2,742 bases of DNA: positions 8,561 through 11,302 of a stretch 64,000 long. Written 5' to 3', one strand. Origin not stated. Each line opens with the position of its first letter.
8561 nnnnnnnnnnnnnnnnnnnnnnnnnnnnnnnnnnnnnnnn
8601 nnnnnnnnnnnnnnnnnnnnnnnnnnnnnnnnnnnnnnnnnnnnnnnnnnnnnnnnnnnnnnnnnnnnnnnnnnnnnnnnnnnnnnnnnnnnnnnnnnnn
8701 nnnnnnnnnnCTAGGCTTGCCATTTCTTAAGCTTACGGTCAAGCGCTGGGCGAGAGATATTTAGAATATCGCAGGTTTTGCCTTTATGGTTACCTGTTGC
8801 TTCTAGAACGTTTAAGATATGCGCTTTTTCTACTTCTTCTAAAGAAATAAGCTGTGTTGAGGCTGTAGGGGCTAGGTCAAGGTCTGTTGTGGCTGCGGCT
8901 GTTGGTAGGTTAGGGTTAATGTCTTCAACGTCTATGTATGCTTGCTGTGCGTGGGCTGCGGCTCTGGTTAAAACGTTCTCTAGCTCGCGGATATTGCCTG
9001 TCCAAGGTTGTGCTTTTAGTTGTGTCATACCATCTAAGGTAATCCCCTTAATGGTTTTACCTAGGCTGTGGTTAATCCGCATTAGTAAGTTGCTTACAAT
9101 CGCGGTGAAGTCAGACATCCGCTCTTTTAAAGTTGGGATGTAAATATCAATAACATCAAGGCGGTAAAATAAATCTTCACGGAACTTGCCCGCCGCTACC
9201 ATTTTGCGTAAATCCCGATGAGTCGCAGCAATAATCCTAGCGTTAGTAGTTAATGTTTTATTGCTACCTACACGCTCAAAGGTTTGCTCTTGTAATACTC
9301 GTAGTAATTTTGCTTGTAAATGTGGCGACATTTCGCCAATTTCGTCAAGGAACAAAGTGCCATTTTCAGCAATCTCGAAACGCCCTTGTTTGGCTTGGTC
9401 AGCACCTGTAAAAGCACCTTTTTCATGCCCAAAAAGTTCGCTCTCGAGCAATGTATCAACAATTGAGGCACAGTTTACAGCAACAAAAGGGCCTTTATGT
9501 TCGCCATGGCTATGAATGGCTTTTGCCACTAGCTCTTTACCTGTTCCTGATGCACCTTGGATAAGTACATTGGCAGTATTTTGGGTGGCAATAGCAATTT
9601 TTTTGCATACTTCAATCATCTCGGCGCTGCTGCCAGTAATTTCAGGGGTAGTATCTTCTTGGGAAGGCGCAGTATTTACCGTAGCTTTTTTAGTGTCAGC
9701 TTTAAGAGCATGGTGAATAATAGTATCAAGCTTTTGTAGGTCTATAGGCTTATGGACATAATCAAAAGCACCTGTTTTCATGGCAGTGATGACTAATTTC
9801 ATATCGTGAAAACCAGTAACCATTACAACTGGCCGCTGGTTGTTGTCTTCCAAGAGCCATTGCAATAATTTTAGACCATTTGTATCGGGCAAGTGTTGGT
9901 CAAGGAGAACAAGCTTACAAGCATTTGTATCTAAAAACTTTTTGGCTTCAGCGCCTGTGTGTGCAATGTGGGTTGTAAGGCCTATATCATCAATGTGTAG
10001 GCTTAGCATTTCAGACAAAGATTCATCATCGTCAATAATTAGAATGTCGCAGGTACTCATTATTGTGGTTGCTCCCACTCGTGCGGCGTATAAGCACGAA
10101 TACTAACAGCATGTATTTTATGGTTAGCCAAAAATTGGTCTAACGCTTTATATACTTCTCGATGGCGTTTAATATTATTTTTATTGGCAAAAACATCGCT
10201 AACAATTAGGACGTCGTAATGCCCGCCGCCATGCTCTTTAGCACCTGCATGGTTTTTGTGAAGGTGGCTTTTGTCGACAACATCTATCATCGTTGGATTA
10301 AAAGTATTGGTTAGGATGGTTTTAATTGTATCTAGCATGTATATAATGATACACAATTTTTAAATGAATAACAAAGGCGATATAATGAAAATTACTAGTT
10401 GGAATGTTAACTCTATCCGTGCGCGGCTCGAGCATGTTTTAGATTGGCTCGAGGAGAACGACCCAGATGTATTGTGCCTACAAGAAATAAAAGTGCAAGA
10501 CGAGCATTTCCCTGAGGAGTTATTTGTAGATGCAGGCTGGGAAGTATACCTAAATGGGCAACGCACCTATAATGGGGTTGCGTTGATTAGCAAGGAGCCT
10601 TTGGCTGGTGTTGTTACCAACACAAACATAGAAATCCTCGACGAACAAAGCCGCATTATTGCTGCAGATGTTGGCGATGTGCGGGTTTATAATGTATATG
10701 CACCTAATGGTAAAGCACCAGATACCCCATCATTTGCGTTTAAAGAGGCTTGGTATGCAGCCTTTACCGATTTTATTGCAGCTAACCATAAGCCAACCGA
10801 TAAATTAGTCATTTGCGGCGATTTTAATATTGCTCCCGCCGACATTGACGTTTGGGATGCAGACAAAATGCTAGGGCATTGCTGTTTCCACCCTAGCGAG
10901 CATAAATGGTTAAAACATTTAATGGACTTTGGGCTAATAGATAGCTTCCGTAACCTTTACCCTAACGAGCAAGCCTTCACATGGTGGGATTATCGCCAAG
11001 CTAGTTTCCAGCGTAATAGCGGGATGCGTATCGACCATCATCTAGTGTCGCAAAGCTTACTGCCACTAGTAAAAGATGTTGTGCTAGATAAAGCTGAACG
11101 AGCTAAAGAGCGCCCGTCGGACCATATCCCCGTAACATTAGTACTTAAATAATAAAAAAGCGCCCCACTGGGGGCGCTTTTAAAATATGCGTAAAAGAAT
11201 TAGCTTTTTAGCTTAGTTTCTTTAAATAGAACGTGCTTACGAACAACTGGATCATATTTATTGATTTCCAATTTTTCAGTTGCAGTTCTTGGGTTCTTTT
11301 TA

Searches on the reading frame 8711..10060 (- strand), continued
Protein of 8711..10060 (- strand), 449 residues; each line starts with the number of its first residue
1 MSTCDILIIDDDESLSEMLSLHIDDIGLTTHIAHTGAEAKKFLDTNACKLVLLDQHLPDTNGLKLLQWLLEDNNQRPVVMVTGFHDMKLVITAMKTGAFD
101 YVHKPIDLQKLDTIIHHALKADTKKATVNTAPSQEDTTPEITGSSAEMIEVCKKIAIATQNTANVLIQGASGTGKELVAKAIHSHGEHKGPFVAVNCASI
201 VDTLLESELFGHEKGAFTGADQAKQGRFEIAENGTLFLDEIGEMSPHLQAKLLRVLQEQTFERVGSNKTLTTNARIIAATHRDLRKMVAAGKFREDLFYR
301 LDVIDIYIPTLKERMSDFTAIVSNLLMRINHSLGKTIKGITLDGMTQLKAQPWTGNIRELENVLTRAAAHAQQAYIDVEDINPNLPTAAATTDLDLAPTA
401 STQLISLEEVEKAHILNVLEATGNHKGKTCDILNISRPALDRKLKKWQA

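Call 26: find_encoding_contigs(protein=P0011, flank=4000, max_places=1)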
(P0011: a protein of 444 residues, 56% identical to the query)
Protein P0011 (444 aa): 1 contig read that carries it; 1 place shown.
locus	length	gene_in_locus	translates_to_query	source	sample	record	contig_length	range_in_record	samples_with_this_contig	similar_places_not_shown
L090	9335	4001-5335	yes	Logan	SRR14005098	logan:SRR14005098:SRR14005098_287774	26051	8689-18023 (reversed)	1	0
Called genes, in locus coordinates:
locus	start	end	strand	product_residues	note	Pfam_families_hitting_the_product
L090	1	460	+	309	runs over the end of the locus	PF13462:Thioredoxin_4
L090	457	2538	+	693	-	-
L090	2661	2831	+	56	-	PF00471:Ribosomal_L33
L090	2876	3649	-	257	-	PF03372:Exo_endo_phos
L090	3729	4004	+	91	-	PF01722:BolA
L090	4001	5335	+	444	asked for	PF00072:Response_reg, PF00158:Sigma54_activat, PF01078:Mg_chelatase (faint), PF14532:Sigma54_activ_2, PF07724:AAA_2 (weak), PF07728:AAA_5 (weak), PF25601:AAA_lid_14, PF02954:HTH_8, +1 more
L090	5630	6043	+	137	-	-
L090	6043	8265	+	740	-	PF00563:EAL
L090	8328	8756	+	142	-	PF02566:OsmC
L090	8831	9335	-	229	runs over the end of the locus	-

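Call 27: find_encoding_contigs(protein=P0021, flank=4000, max_places=1)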
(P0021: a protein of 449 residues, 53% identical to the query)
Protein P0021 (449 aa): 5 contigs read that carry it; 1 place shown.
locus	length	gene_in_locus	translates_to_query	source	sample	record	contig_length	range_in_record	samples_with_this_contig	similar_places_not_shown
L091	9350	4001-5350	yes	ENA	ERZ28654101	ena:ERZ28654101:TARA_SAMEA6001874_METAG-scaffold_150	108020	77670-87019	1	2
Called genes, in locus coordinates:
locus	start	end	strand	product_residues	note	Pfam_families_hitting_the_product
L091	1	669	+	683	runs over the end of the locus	-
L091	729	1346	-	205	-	PF00072:Response_reg, PF00196:GerE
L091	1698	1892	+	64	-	PF00471:Ribosomal_L33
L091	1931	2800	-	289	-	PF05575:V_cholerae_RfbT (weak), PF05050:Methyltransf_21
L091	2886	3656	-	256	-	PF03372:Exo_endo_phos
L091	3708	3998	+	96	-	PF01722:BolA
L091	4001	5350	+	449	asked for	PF00072:Response_reg, PF00158:Sigma54_activat, PF14532:Sigma54_activ_2, PF00004:AAA (weak), PF07724:AAA_2 (weak), PF07728:AAA_5 (weak), PF25601:AAA_lid_14, PF02954:HTH_8, +1 more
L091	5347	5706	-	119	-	PF01627:Hpt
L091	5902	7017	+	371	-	PF13406:SLT_2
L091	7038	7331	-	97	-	-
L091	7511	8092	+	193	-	-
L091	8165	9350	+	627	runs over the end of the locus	PF00009:GTP_EFTU, PF22042:EF-G_D2 (faint), PF03144:GTP_EFTU_D2, PF00679:EFG_C, PF21018:BipA_C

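Call 30: list_cluster_members(proteins=[window:8711-10060:-, window:11505-12413:+, window:10364-11152:+, P0015, P0023, P0027, P0018])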
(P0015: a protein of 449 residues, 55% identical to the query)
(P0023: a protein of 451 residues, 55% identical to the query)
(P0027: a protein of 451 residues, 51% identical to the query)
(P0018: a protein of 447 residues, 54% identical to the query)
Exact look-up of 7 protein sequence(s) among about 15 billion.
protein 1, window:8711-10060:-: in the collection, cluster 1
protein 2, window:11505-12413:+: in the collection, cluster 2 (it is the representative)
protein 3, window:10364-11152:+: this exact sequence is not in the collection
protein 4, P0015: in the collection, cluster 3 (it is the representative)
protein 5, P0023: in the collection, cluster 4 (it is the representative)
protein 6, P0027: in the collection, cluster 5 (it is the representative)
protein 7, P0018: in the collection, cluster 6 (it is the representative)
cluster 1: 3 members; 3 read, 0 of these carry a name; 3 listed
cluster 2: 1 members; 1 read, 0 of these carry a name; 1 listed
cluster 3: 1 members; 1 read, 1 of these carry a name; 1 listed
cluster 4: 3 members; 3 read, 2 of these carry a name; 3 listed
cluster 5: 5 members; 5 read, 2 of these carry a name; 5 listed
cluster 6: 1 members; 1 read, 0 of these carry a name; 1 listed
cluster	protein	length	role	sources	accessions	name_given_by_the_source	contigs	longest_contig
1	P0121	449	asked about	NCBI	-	-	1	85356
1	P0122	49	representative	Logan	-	-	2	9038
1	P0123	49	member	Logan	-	-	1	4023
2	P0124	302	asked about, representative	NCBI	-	-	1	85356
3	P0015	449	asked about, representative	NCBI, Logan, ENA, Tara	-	strand:+ start:300523 stop:301872 length:1350 start_codon:yes stop_codon:yes ...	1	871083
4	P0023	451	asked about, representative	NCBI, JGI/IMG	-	DNA-binding NtrC family response regulator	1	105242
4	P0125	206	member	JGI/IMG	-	transcriptional regulator with PAS, ATPase and Fis domain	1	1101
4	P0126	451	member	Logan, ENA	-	-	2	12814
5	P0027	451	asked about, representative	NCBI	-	-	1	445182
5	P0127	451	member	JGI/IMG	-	two-component system response regulator AtoC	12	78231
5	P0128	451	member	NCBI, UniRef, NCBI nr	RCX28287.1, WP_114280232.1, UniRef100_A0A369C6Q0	sigma-54-dependent transcriptional regulator [Thioalbus denitrificans] | Two component Fis family sigma54 specific transcriptional regulator n=1 Tax=Thioalbus ... | sigma-54 dependent transcriptional regulator [Thioalbus denitrificans]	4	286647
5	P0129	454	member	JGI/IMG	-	-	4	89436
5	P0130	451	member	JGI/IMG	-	-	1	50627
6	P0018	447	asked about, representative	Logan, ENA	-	-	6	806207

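Call 39: find_encoding_contigs(protein=P0076, flank=4000, max_places=1)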
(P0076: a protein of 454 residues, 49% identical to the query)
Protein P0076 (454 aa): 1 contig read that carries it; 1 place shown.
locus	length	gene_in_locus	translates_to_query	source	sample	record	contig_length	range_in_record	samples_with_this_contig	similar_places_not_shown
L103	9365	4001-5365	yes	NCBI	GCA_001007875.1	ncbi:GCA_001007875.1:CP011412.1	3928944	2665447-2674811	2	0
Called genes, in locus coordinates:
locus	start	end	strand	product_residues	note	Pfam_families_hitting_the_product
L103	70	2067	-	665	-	PF00890:FAD_binding_2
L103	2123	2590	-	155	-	PF00037:Fer4 (faint), PF25160:LdpA_Fe-S-bd (faint), PF12838:Fer4_7, PF13187:Fer4_9 (weak), PF12139:APS-reductase_C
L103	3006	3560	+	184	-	-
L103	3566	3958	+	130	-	PF04241:DUF423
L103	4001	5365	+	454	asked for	PF00072:Response_reg, PF01078:Mg_chelatase (faint), PF00158:Sigma54_activat, PF14532:Sigma54_activ_2, PF00004:AAA (weak), PF25601:AAA_lid_14, PF02954:HTH_8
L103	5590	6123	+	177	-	PF04542:Sigma70_r2, PF22029:PhyR_sigma2, PF08281:Sigma70_r4_2, PF04545:Sigma70_r4 (weak)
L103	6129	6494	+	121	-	PF00072:Response_reg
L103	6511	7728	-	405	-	PF13187:Fer4_9 (faint), PF00037:Fer4 (faint), PF12838:Fer4_7, PF13183:Fer4_8, PF13237:Fer4_10 (weak), PF13484:Fer4_16 (weak), PF13534:Fer4_17, PF02754:CCG, +1 more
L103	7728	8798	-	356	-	PF01565:FAD_binding_4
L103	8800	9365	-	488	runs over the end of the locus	PF01565:FAD_binding_4, PF02913:FAD-oxidase_C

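Call 48: search_protein_families(library=pfam, proteins=[L086:5345-5689:-, L081:6023-6433:+], max_evalue=0.01)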
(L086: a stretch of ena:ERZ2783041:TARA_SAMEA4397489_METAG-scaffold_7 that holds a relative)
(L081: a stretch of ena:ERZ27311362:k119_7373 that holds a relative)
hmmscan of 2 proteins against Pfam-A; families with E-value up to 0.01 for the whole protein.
L086:5345-5689:- (114 aa): 1 family
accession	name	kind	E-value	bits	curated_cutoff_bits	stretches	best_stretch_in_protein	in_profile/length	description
PF01627.28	Hpt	-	1.6e-11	44.7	24.6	1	22-104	1-83/84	Hpt domain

L081:6023-6433:+ (136 aa): 0 families

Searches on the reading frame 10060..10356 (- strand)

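Call 6: search_protein_families(library=ncbifam, proteins=[window:10060-10356:-])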
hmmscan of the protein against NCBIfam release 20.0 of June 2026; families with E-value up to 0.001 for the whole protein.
window:10060-10356:- (98 aa): 1 family
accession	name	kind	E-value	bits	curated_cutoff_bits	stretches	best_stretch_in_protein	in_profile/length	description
NF008638.0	PRK11628.1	equivalog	3.1e-17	62.6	137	1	7-96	3-87/105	transcriptional regulator BolA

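Call 7: search_protein_families(library=pfam, proteins=[window:10060-10356:-])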
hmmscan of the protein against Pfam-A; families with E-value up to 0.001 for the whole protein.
window:10060-10356:- (98 aa): 1 family
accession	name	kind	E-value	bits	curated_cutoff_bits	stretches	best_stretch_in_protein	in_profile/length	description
PF01722.23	BolA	-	5.1e-26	91.2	25.7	1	15-93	1-76/76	BolA-like protein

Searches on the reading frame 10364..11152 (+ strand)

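Call 6: search_protein_families(library=ncbifam, proteins=[window:10364-11152:+])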
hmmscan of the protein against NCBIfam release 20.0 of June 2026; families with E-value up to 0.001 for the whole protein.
window:10364-11152:+ (262 aa): 4 families
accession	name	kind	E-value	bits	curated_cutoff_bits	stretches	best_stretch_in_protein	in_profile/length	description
TIGR00195.1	exoDNase_III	equivalog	1.4e-87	293.6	182.55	1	8-261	1-254/254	exodeoxyribonuclease III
TIGR00633.1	xth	equivalog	3.2e-83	279.2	99.05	1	8-262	1-255/255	exodeoxyribonuclease III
NF008733.0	PRK11756.1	equivalog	1.7e-64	217.7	280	1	8-259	1-265/269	exodeoxyribonuclease III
NF010489.0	PRK13911.1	equivalog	2.8e-38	132.1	503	1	8-261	1-249/250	exodeoxyribonuclease III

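Call 7: search_protein_families(library=pfam, proteins=[window:10364-11152:+])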
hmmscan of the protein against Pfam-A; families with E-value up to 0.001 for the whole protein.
window:10364-11152:+ (262 aa): 2 families
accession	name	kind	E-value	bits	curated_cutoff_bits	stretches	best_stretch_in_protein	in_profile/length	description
PF03372.29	Exo_endo_phos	-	1.3e-38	133.3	24.5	1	12-254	2-225/225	Endonuclease/Exonuclease/phosphatase family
PF14529.12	Exo_endo_phos_2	-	0.00079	19.7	27.4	0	107-257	2-116/117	Endonuclease-reverse transcriptase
